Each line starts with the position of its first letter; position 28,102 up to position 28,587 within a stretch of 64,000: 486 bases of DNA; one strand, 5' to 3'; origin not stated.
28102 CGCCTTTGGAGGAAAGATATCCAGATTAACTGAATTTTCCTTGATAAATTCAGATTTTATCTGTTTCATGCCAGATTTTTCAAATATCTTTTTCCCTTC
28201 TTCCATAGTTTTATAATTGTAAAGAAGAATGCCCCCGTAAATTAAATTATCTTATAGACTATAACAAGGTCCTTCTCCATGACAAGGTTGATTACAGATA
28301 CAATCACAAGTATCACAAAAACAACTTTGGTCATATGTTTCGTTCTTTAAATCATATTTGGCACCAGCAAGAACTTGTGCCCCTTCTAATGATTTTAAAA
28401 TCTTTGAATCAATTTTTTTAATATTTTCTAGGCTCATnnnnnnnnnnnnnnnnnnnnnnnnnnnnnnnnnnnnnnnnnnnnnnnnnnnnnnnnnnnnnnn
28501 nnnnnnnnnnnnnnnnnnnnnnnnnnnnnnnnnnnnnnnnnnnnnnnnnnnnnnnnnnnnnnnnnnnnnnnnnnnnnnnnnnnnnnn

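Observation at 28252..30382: Candidate archaeal RiPP system: radical-SAM/SPASM maturase, HExxH peptidase and a 7-Cys 61-aa peptide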

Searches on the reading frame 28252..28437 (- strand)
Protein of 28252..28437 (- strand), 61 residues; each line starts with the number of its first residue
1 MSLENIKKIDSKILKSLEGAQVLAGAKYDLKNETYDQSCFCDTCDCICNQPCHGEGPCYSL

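Call 3: search_protein_families(library=pfam, proteins=[window:28252-28437:-], max_evalue=1)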
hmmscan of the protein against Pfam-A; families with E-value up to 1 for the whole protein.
window:28252-28437:- (61 aa): 0 families

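Call 4: search_protein_families(library=ncbifam, proteins=[window:28252-28437:-], max_evalue=1)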
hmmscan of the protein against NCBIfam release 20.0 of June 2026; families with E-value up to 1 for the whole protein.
window:28252-28437:- (61 aa): 0 families

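Call 7: find_homologous_proteins(query=window:28252-28437:-, max_evalue=0.1)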
Query window:28252-28437:- (61 aa): 10 proteins with E <= 0.1 among 10 candidates.
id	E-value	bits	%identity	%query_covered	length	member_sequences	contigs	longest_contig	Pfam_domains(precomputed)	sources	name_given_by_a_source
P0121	1.7e-35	137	100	100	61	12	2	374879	-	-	-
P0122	8.2e-31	122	85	100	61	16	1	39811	-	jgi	-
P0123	2.6e-28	114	77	100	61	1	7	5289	-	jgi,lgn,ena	-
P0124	1.1e-27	112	82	100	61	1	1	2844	-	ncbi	-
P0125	1.9e-26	108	77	100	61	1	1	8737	-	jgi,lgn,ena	-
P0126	2.0e-26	108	79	100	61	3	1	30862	-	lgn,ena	-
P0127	6.9e-23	97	74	95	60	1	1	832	-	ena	-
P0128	1.1e-22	96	73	100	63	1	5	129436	-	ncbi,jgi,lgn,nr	ncbi:hypothetical protein GYA25_00350 [Candidatus Woesearchaeota archaeon]|jgi:hypothetical protein|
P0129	2.2e-17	80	61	100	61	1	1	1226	-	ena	-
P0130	5.9e-12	63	51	97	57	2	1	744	-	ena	-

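Call 60: find_encoding_contigs(protein=P0128, flank=7000, max_places=3)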
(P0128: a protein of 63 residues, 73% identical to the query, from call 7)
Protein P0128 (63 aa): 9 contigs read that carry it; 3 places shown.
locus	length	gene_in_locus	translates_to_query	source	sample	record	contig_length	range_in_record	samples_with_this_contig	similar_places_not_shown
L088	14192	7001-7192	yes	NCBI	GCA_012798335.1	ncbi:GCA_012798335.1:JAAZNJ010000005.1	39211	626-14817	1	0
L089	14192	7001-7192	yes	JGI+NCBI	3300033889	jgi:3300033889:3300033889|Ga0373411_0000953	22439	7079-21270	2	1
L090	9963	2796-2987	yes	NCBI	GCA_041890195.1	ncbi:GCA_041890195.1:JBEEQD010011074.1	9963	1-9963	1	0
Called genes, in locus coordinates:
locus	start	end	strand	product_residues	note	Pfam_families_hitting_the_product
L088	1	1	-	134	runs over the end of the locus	PF09845:OapC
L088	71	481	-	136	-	PF09846:OapB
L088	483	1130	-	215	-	PF00025:Arf (faint), PF00735:Septin (faint), PF01926:MMR_HSR1, PF02421:FeoB_N (weak), PF08477:Roc (faint), PF00009:GTP_EFTU (weak)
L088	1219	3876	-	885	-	PF00801:PKD, PF18911:PKD_4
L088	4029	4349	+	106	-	PF01022:HTH_5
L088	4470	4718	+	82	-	PF13192:Thioredoxin_3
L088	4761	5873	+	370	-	PF03773:ArsP_1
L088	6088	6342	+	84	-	-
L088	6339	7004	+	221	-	-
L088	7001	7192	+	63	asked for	-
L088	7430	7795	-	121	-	-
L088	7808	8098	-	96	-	-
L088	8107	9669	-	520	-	-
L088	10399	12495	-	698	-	-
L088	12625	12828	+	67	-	-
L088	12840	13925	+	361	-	PF04055:Radical_SAM, PF13186:SPASM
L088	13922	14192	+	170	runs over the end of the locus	PF01728:FtsJ (weak), PF03848:TehB, PF13489:Methyltransf_23, PF13847:Methyltransf_31 (faint), PF08241:Methyltransf_11, PF08242:Methyltransf_12 (weak), PF13649:Methyltransf_25 (weak)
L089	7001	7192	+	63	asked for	-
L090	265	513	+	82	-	PF13192:Thioredoxin_3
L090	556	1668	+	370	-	PF03773:ArsP_1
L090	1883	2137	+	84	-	-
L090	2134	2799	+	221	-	-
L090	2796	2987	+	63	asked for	-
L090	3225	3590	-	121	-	-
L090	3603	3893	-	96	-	-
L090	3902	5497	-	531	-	-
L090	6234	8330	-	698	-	-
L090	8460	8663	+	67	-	-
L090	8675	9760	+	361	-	PF04055:Radical_SAM, PF13186:SPASM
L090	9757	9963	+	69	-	?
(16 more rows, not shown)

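Call 61: find_encoding_contigs(protein=P0126, flank=7000, max_places=2)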
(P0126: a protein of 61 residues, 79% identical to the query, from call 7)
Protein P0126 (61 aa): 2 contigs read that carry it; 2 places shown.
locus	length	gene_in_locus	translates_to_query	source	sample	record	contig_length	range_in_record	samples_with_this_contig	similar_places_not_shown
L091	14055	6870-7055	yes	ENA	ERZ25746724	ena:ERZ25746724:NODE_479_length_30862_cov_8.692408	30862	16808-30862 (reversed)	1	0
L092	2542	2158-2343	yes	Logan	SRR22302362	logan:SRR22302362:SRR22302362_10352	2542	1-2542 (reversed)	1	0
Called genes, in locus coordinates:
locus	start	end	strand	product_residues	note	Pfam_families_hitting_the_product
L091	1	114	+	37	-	?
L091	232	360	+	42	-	-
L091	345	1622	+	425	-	PF04055:Radical_SAM, PF13353:Fer4_12, PF13186:SPASM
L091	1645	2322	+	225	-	-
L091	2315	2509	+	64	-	-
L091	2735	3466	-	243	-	-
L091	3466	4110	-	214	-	-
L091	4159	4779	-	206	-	-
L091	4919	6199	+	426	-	PF04055:Radical_SAM, PF13353:Fer4_12, PF13186:SPASM (weak)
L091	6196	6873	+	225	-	-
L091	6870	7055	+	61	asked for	-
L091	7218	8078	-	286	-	-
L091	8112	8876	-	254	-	-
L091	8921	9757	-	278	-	PF00482:T2SSF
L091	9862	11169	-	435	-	PF00482:T2SSF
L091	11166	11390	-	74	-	-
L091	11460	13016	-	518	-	PF00437:T2SSE, PF27713:UCP018868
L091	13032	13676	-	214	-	-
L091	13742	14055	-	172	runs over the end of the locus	-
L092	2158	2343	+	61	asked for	-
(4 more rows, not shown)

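Call 86: find_encoding_contigs(protein=P0122, flank=6000, max_places=2)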
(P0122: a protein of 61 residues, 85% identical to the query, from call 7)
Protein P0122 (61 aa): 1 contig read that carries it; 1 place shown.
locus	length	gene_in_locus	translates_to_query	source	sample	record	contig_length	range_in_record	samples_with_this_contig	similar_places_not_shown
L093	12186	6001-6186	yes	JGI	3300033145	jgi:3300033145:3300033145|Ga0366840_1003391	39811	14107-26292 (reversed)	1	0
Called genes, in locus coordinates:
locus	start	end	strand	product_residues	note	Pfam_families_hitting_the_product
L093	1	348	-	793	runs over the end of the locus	PF05048:NosD (faint), PF13229:Beta_helix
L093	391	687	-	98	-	-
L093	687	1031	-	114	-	-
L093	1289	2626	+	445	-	PF04055:Radical_SAM, PF13353:Fer4_12 (weak), PF13186:SPASM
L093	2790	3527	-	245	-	PF00565:SNase, PF00932:LTD (weak)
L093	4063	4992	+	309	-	PF13353:Fer4_12, PF04055:Radical_SAM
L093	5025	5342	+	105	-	-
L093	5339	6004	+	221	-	-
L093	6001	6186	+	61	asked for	-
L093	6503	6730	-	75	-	-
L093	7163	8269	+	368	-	PF03485:Arg_tRNA_synt_N, PF00750:tRNA-synt_1d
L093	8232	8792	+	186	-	PF05746:DALR_1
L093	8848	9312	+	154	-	-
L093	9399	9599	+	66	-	-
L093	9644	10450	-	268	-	PF01978:TrmB, PF11495:TrmB_EBD_N (weak)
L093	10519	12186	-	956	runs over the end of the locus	PF00133:tRNA-synt_1, PF09334:tRNA-synt_1g (weak), PF01921:tRNA-synt_1f (weak), PF08264:Anticodon_1, PF19302:DUF5915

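Call 89: search_protein_families(library=pfam, proteins=[L093:5025-5342:+, L093:1289-2626:+, L088:6088-6342:+], max_evalue=0.1)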
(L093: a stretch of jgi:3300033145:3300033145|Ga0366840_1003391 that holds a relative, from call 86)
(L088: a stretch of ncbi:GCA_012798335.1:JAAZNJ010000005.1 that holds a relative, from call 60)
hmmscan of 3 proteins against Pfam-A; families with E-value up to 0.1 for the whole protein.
L093:5025-5342:+ (105 aa): 0 families

L093:1289-2626:+ (445 aa): 4 families
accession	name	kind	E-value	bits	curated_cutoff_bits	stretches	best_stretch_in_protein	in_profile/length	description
PF04055.27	Radical_SAM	-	8.2e-20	72.1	29.5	1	111-248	1-151/166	Radical SAM superfamily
PF13186.11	SPASM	-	1.7e-08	35.1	21.5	1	327-377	1-57/67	Iron-sulfur cluster-binding domain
PF13353.11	Fer4_12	-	1.3e-06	29.2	22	1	116-208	14-116/137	4Fe-4S single cluster domain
PF09884.15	DUF2111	-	0.009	16.5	27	1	81-116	33-68/83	Uncharacterized protein conserved in archaea (DUF2111)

L088:6088-6342:+ (84 aa): 1 family
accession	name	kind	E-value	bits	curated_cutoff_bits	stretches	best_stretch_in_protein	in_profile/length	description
PF00388.25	PI-PLC-X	-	0.0083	16.2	23.1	1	25-70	49-95/144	Phosphatidylinositol-specific phospholipase C, X domain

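Call 93: search_protein_families(library=padloc, proteins=[window:28252-28437:-], max_evalue=0.01)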
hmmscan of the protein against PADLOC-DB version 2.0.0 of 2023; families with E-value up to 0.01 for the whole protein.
window:28252-28437:- (61 aa): 0 families
